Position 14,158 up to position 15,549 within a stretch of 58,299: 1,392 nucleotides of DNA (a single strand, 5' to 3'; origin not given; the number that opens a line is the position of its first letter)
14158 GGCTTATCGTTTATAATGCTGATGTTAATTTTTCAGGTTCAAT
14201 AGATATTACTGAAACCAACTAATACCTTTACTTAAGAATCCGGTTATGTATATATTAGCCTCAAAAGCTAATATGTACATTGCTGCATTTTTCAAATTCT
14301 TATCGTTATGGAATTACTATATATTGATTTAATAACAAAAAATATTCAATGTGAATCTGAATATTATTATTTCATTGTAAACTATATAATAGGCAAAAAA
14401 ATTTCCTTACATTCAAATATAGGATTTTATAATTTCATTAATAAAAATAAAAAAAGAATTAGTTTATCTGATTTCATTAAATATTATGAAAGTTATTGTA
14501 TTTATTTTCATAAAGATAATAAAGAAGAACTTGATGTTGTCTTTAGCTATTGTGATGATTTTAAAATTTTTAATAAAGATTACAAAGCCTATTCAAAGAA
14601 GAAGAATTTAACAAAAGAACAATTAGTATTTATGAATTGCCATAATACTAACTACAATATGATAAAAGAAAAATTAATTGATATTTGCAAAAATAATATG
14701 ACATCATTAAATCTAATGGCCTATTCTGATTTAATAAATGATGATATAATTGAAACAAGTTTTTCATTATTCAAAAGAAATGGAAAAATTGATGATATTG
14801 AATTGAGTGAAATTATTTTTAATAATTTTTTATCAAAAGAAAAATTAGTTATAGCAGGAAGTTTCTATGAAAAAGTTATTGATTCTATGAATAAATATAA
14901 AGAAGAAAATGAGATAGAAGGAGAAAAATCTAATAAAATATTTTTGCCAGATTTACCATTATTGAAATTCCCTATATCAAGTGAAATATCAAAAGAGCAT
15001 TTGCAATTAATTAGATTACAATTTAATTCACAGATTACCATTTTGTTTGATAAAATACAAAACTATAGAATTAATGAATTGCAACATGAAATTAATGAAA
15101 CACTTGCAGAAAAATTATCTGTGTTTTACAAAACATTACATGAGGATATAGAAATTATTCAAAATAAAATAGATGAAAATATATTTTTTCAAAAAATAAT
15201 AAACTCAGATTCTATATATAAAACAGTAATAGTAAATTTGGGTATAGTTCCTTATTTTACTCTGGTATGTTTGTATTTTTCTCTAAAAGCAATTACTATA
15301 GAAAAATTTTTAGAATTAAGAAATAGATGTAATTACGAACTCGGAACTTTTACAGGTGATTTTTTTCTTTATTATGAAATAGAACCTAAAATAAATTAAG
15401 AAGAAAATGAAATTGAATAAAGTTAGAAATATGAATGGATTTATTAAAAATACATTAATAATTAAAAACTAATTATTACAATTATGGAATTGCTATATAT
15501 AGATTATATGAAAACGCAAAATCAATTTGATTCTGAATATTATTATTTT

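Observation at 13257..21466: Candidate undescribed system: orphan protein + six tandem MELLYID-family paralogues + translationally coupled NYN RNase in one AT-rich operon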

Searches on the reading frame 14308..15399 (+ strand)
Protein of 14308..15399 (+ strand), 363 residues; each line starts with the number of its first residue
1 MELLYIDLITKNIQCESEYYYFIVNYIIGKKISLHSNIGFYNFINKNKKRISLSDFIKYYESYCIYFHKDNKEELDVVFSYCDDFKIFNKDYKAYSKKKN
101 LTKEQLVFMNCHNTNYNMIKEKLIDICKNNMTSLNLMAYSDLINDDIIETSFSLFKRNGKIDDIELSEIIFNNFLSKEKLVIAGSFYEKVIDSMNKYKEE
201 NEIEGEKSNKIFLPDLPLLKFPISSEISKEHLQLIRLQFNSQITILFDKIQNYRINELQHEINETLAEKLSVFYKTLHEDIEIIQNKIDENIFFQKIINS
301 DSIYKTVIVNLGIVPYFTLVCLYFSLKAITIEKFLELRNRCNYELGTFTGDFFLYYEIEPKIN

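Call 3: search_protein_families(library=pfam, proteins=[window:14308-15399:+], max_evalue=1)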
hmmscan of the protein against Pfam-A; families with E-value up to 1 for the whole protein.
window:14308-15399:+ (363 aa): 2 families
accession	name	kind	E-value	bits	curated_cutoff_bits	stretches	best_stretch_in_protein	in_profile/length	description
PF06229.18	FRG1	-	0.13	12.4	27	1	22-133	30-134/189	FRG1-like domain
PF15669.10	CCDC24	-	0.14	12.6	27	1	242-298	129-181/190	Coiled-coil domain-containing protein 24 family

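Call 4: search_protein_families(library=padloc, proteins=[window:14308-15399:+], max_evalue=1)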
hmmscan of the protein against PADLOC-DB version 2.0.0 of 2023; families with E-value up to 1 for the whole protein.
window:14308-15399:+ (363 aa): 0 families

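Call 5: search_protein_families(library=ncbifam, proteins=[window:14308-15399:+], max_evalue=1)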
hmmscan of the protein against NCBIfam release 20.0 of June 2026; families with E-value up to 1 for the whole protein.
window:14308-15399:+ (363 aa): 2 families
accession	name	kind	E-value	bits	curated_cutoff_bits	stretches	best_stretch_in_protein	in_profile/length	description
NF041403.1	XopAH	subfamily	0.05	13.3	220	1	187-312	107-223/288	XopAH/AvrB family type III secretion system effector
NF004613.0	PRK05945.1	equivalog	0.06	11.9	824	1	238-286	429-479/575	succinate dehydrogenase/fumarate reductase flavoprotein subunit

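Call 8: find_homologous_proteins(query=A1, max_evalue=0.001)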
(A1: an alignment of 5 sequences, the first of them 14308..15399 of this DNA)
Query A1 (5 sequences) (363 aa, profile of the alignment): 5 proteins with E <= 0.001 among 8000 candidates.
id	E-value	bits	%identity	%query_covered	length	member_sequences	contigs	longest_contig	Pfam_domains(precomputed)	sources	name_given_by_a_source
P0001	1.3e-140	487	91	100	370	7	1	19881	-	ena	-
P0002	1.2e-116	408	22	86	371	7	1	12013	-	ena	-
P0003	1.5e-113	398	68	100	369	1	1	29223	-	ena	-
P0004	4.5e-90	320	34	100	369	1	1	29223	-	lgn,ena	-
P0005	4.4e-86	307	33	99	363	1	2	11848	-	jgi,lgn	-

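Call 9: search_protein_families(library=phrogs, proteins=[window:14308-15399:+], max_evalue=1)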
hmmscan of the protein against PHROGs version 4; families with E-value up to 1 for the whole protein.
window:14308-15399:+ (363 aa): 1 family
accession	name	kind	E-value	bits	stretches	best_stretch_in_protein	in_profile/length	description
phrog_34197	-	unknown function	0.0077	17.5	1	226-273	20-63/93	-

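Call 10: find_encoding_contigs(protein=P0003, flank=10000, max_places=4)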
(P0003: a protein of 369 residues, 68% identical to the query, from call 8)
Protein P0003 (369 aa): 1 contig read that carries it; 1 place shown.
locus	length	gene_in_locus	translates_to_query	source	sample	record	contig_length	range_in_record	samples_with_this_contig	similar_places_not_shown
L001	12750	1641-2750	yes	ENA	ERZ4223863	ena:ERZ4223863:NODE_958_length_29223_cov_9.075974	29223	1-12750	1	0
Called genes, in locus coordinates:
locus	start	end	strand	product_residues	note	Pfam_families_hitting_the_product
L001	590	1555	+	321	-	-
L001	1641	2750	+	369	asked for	-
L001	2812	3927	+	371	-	-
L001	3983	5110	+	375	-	-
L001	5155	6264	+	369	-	-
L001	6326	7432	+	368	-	-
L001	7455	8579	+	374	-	-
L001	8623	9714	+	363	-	-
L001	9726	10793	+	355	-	-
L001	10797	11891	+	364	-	-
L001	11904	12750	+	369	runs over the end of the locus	-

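Call 11: find_encoding_contigs(protein=P0005, flank=10000, max_places=4)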
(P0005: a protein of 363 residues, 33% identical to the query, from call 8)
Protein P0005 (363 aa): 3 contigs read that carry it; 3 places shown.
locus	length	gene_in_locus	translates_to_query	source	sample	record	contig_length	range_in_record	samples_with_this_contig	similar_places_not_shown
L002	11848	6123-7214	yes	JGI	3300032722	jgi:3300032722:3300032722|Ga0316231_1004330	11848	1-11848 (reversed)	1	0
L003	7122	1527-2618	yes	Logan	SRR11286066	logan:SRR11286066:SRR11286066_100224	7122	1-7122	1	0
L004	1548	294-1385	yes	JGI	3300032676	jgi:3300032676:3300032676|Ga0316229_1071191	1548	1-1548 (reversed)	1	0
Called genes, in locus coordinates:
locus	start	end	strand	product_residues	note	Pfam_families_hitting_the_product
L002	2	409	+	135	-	?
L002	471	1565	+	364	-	-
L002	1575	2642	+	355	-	-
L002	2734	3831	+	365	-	-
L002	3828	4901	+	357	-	-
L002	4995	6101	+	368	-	-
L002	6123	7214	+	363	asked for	-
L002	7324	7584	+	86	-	-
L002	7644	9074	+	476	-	PF11977:RNase_Zc3h12a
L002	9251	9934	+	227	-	PF00702:Hydrolase, PF13419:HAD_2, PF13242:Hydrolase_like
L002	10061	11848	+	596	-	?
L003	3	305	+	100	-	?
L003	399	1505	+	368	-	-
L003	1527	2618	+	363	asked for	-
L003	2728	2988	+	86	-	-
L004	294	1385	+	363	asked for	-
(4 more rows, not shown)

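Call 12: find_encoding_contigs(protein=P0001, flank=10000, max_places=4)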
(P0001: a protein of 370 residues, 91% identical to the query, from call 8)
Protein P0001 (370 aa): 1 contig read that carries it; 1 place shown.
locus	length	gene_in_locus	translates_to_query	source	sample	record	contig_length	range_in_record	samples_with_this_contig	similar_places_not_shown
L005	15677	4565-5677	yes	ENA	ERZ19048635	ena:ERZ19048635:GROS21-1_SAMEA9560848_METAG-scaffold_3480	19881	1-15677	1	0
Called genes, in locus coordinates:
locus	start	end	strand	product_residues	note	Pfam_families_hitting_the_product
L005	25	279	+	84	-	PF13711:DUF4160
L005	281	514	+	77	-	PF10387:DUF2442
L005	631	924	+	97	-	PF01909:NTP_transf_2, PF18765:Polbeta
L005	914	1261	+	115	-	PF01934:HepT-like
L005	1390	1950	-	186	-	PF02163:Peptidase_M50 (weak)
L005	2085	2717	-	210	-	-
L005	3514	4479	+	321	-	-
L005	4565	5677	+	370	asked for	-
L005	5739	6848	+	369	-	-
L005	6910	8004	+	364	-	-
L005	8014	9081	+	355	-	-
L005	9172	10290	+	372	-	-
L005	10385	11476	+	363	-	-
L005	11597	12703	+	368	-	-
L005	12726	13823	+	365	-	-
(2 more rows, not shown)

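Call 25: predict_structure(alignment_id=A2)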
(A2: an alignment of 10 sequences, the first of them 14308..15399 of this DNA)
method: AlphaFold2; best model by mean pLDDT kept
length: 363 residues; sequences in the alignment: 10
mean_pLDDT: 85.6   pTM: 0.83
mean pLDDT of the five models: 85.6, 85.5, 82.4, 80.7, 62.5
residues with pLDDT >= 90: 173; 70-90: 145; 50-70: 30; < 50: 15
segments of 3 or more residues with pLDDT < 50: 197-211
pLDDT, mean of each block of 10 residues (from residue 1): 85 74 91 87 88 89 90 93 90 92 94 89 91 87 69 85 90 93 74 56 42 76 89 92 95 86 84 93 96 92 91 88 87 94 88 90 65
secondary structure, 60 per line:
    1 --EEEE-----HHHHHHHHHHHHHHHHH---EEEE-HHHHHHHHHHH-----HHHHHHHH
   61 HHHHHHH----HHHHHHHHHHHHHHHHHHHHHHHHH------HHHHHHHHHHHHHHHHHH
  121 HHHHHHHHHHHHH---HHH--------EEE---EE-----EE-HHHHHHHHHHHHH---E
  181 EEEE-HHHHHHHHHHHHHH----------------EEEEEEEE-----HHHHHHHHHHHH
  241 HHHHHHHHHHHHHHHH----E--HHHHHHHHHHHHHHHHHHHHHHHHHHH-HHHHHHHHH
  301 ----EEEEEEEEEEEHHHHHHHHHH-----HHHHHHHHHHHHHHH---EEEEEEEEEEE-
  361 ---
elements in order: E3-6 H12-28 E32-35 H37-47 H53-67 H72-96 H103-133 E148-150 H164-176 E180-184 H186-199 E216-223 H229-256 H264-290 H292-300 E305-315 H316-325 H331-345 E349-359

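Call 27: search_protein_representatives(alignment_id=A2)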
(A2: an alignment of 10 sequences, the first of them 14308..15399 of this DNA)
Query: 10 sequences, 369 profile positions. Proteins with E-value up to 0.001 (for the whole library): 222; up to 1e-10: 111; up to 1e-30: 20. The best 150 are listed.
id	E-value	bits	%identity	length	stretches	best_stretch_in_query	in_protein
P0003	8.3e-144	495.4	-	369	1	1-368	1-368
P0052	1.1e-139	481.8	-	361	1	9-369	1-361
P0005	1.8e-137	474.6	-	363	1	1-363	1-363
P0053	1.5e-134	464.9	-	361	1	1-360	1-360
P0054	2.7e-113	395.0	-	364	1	1-363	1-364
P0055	5.4e-107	374.3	-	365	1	1-362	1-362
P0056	2.0e-106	372.4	-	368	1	1-366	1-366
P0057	4.8e-97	341.5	-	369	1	1-368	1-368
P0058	1.3e-95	336.8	-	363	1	1-359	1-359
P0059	1.0e-85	304.3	-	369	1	1-368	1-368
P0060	7.8e-80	284.9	-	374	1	1-363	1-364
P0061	3.3e-54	200.6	-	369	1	1-368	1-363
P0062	8.2e-48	179.5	-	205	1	169-368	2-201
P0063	3.8e-42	160.9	-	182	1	1-179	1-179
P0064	1.0e-40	156.2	-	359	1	1-361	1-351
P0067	6.0e-32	127.4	-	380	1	1-360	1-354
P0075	5.9e-26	107.6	-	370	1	1-342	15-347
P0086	2.1e-20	89.3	-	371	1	1-364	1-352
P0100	4.3e-17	78.5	-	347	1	26-357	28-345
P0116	5.3e-15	71.6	-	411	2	188-327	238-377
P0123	2.0e-14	69.7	-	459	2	210-356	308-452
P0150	1.6e-11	60.1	-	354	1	83-356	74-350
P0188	3.2e-08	49.3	-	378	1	1-354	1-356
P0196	6.5e-08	48.3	-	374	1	45-316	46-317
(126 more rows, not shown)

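Call 28: search_protein_families(library=pfam, proteins=[P0064, P0067, P0075, P0086, P0100, P0116, P0123, P0150, P0188, P0196], max_evalue=0.1)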
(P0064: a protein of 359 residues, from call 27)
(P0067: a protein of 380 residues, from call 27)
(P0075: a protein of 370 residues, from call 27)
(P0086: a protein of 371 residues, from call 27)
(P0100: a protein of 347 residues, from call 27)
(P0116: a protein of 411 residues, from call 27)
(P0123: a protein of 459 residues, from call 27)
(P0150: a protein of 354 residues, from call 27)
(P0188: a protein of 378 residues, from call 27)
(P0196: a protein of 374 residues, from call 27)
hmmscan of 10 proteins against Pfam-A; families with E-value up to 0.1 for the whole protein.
P0064 (359 aa): 0 families

P0067 (380 aa): 1 family
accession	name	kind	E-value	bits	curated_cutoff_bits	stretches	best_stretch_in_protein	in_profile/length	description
PF11315.13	Med30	-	0.0028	18.5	28.1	1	49-99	79-129/147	Mediator complex subunit 30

P0075 (370 aa): 0 families

P0086 (371 aa): 0 families

P0100 (347 aa): 1 family
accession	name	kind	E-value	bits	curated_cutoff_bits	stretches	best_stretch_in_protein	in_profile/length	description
PF12595.13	iRhom1-2_N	-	0.086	12.8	25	0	91-150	106-165/189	Inactive rhomboid proteins 1/2, N-terminal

P0116 (411 aa): 0 families

P0123 (459 aa): 0 families

P0150 (354 aa): 4 families
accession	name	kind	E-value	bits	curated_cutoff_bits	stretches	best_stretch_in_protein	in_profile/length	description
PF12659.13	Stn1_C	-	0.024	15.1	25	1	93-137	28-75/165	Telomere capping C-terminal wHTH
PF03127.19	GAT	-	0.039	14.6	31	0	68-113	18-63/77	GAT domain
PF20667.3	Sec10_N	-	0.041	14.4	27.4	1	73-110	69-107/118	Exocyst complex component Sec10, N-terminal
PF17767.7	NAPRTase_N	-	0.048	14.4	32.6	0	227-272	28-73/125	Nicotinate phosphoribosyltransferase (NAPRTase) N-terminal domain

P0188 (378 aa): 0 families

P0196 (374 aa): 1 family
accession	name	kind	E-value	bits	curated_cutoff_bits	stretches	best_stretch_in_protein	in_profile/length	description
PF04045.19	P34-Arc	-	0.00017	21.8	27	1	250-300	61-116/243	Arp2/3 complex, 34 kD subunit p34-Arc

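Call 29: fold_search(model_id=the predicted structure, library=pdb)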
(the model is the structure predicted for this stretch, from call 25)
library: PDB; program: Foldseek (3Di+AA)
matches with E <= 10: 60; with E <= 0.001: 0
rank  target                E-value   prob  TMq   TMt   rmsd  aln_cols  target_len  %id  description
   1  3hai_A                5.8e-01  0.11  0.13  0.15  25.8       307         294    9  Crystal structure of human PACSIN1 F-BAR domain (P21 lattice) (released 2009-06-16)
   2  4dmw                  6.8e-01  0.12  0.15  0.12  12.9       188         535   15  Crystal structure of the GT domain of Clostridium difficile toxin A (TcdA) in complex with UDP and Manganese (released 2012-07-18)
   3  3q0k_A                8.0e-01  0.10  0.14  0.17  25.4       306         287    9  Crystal structure of Human PACSIN 2 F-BAR (released 2012-02-15)
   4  4bne_A                8.8e-01  0.10  0.14  0.16  25.9       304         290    8  Pacsin2 Interacts with Membranes and Actin-Filaments (released 2014-05-14)
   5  3q84_B                1.1e+00  0.06  0.13  0.16  36.4       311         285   10  Crystal structure of human PACSIN 1 F-BAR domain (released 2012-02-22)
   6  8y2l_A                1.1e+00  0.04  0.15  0.11  24.6       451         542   13  The Crystal Structure of Glucosyltransferase TcdB from Clostridioides difficile (released 2025-01-29)
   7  2x3x_B                1.3e+00  0.06  0.13  0.17  34.7       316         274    9  structure of mouse syndapin I (crystal form 1) (released 2010-04-07)
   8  8xl1_B                1.6e+00  0.04  0.12  0.06  20.1       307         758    8  Core region of the human acetyl-CoA carboxylase 1 filament in complex with acetyl-CoA (ACC1-inact) (released 2024-10-23)
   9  3q84_A                1.6e+00  0.04  0.13  0.16  35.5       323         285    9  Crystal structure of human PACSIN 1 F-BAR domain (released 2012-02-22)
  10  3i2w_B                1.8e+00  0.07  0.13  0.16  25.4       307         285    9  Crystal structure of EFC/F-BAR domain of Drosophila Syndapin/PACSIN (released 2010-03-02)
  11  2x3v_A                1.8e+00  0.07  0.13  0.16  25.1       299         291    8  Structure of The F-BAR Domain of Mouse Syndapin I (released 2010-04-07)
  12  2vkh_B                1.8e+00  0.04  0.16  0.12  24.2       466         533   14  CRYSTAL STRUCTURE OF THE CATALYTIC DOMAIN OF LETHAL TOXIN FROM CLOSTRIDIUM SORDELLII IN COMPLEX WITH UDP-GLC AND CALCI (released 2008-03-18)
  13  7tbk_A2               2.6e+00  0.02  0.10  0.04  23.6       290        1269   10  Composite structure of the dilated human nuclear pore complex (NPC) symmetric core generated with a 37A in situ cryo- (released 2022-06-15)
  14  8pr0_B                2.6e+00  0.02  0.10  0.09  25.7       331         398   10  Cytoplasmic dynein-A heavy chain bound to dynactin-p150glued and IC-LC tower (released 2024-03-27)
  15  9mx1_A                2.9e+00  0.03  0.17  0.05  23.6       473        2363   10  Clostridioides difficile Toxin A with mCDIFA-248-25 Fab (released 2025-07-09)
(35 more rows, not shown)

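Call 30: list_cluster_members(proteins=[P0064, P0067, P0075, P0086, P0100, P0116, P0123, P0150, P0188, P0196])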
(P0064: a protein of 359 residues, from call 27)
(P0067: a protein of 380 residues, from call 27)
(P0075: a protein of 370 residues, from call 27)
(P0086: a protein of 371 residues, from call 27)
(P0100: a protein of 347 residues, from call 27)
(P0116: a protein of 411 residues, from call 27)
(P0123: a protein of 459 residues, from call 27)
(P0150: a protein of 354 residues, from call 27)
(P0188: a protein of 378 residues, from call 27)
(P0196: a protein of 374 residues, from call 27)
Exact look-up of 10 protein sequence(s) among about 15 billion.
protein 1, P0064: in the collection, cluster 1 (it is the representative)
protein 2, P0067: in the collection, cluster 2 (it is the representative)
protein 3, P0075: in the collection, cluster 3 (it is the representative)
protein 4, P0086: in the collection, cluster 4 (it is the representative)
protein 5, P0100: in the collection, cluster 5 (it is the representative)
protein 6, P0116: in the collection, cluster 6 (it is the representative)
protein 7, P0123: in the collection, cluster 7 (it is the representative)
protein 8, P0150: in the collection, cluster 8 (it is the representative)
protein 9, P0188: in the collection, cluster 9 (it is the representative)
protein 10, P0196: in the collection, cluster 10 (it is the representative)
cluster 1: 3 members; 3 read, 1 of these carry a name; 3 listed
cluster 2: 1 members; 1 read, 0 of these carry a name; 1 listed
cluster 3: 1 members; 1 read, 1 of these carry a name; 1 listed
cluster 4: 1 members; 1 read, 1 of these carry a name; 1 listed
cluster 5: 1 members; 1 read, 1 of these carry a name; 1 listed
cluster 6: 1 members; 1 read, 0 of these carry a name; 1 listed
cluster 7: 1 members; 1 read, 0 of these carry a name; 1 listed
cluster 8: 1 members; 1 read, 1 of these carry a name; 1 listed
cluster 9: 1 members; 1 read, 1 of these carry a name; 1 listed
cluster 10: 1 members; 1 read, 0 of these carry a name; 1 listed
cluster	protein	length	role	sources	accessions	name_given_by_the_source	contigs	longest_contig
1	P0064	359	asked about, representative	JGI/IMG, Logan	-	-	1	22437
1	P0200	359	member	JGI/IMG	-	hypothetical protein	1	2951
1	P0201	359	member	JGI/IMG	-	-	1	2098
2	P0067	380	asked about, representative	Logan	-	-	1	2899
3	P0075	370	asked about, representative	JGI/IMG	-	hypothetical protein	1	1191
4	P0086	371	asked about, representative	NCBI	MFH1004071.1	MAG: hypothetical protein V1781_01015 [Bacteroidota bacterium]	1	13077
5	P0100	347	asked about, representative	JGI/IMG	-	hypothetical protein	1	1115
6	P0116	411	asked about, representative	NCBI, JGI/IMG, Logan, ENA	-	-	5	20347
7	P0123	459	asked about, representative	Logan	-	-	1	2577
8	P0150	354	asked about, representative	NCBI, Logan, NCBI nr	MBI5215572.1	MAG: hypothetical protein HY960_07440 [Ignavibacteriae bacterium] | hypothetical protein [Ignavibacteriota bacterium]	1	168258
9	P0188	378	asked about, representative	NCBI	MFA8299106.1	MAG: hypothetical protein ACEPOV_02990 [Hyphomicrobiales bacterium]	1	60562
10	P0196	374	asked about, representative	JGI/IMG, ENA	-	-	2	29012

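Call 32: find_encoding_contigs(protein=P0150, flank=10000, max_places=2)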
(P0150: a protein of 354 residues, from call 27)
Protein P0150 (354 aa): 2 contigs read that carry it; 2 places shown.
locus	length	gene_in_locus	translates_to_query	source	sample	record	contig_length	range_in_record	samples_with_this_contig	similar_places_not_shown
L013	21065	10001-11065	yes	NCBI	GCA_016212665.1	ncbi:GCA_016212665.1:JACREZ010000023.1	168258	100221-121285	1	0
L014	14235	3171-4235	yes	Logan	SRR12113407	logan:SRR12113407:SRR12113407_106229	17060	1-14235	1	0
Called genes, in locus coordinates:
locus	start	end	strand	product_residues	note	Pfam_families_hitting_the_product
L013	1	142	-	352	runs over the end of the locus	PF01791:DeoC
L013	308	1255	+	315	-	PF04264:YceI, PF13181:TPR_8 (weak)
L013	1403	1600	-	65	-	PF00313:CSD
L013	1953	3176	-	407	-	-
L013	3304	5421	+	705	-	PF02897:Peptidase_S9_N, PF00326:Peptidase_S9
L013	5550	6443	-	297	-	-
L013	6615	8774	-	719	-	PF10459:Peptidase_S46, PF13365:Trypsin_2 (faint)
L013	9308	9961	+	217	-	PF04307:YdjM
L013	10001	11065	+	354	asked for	-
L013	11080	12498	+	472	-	PF11977:RNase_Zc3h12a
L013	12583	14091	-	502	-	PF07728:AAA_5 (faint)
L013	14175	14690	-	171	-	PF13302:Acetyltransf_3, PF00583:Acetyltransf_1, PF13420:Acetyltransf_4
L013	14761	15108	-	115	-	PF02452:PemK_toxin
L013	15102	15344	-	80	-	PF04014:MazE_antitoxin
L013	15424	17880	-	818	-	-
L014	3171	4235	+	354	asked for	-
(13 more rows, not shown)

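Call 33: fold_search(model_id=the predicted structure, library=viral)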
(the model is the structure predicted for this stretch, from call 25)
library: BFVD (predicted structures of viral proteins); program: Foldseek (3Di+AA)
matches with E <= 10: 73; with E <= 0.001: 0
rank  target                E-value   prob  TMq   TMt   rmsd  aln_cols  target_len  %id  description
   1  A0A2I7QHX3            6.6e-01  0.09  0.16  0.14  22.0       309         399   12  Uncharacterized protein [Vibrio phage Aphrodite1]
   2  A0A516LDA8            6.6e-01  0.04  0.10  0.07  30.3       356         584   10  (no name in the UniProt tables at hand)
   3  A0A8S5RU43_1          7.8e-01  0.07  0.14  0.05  37.1       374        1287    9  (no name in the UniProt tables at hand)
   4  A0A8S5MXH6            8.2e-01  0.04  0.09  0.07  49.6       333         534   12  Uncharacterized protein [Myoviridae sp. ctRRy11]
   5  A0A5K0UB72            2.3e+00  0.05  0.16  0.13  29.5       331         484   10  Uncharacterized protein [Yasminevirus sp. GU-2018]
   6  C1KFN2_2              3.0e+00  0.02  0.12  0.05  25.1       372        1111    7  Putative tail fibre protein [Lactobacillus phage Lb338-1]
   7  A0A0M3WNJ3            3.1e+00  0.06  0.16  0.12  19.3       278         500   12  Poly glycohydrolase (PARG) [Perigonia lusca single nucleopolyhedrovirus]
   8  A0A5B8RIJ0            3.1e+00  0.03  0.12  0.12  22.0       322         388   11  Uncharacterized protein [Iridovirus Liz-CrIV]
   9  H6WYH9                3.7e+00  0.05  0.13  0.17  16.9       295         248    9  Tail related protein [Hafnia phage Enc34]
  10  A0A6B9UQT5            3.7e+00  0.04  0.09  0.19  20.2       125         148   10  (no name in the UniProt tables at hand)
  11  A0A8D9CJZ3            3.7e+00  0.02  0.12  0.13  21.0       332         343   10  Putative nuclease OPG089 [Ectromelia virus]
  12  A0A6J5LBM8            3.8e+00  0.04  0.12  0.19  22.4       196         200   11  Uncharacterized protein [uncultured Caudovirales phage]
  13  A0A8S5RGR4            4.0e+00  0.04  0.14  0.06  23.6       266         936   12  Chromosome segregation ATPase (Fragment) [virus sp. ctiha2]
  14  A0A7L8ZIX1            4.0e+00  0.01  0.10  0.08  47.1       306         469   15  Tail fiber protein [Staphylococcus phage Portland]
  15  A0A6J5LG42            4.3e+00  0.21  0.08  0.37   7.7        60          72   20  Uncharacterized protein [uncultured Caudovirales phage]
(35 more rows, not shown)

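Call 41: find_encoding_contigs(protein=P0004, flank=10000, max_places=2)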
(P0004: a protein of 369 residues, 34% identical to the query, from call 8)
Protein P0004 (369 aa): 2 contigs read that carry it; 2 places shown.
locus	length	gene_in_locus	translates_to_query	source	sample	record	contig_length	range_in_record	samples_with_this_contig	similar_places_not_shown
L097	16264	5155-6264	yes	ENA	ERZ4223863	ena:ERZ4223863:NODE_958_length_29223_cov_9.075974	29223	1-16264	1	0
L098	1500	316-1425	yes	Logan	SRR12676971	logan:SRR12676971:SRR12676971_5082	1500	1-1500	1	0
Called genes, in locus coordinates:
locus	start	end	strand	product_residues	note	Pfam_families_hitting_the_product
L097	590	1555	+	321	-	-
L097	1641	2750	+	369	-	-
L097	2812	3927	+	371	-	-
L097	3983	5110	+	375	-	-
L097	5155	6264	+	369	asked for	-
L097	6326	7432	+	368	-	-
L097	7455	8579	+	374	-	-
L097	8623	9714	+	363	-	-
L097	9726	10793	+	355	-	-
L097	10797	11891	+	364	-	-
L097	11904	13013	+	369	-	-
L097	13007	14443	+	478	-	PF11977:RNase_Zc3h12a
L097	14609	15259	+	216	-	PF00702:Hydrolase, PF13419:HAD_2, PF13242:Hydrolase_like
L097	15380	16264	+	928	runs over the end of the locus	PF13860:FlgD_ig (weak), PF18962:Por_Secre_tail (weak)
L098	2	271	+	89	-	?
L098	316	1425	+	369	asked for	-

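Call 47: search_solved_structures(query=A2, max_evalue=10)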
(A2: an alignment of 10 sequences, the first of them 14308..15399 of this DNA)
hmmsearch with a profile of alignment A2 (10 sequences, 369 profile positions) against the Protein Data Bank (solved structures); distinct sequences matched with E-value up to 10: 1.
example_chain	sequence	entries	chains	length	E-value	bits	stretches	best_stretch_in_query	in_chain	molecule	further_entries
8vjh_Q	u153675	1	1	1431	2.1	10.3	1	70-132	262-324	Tape measure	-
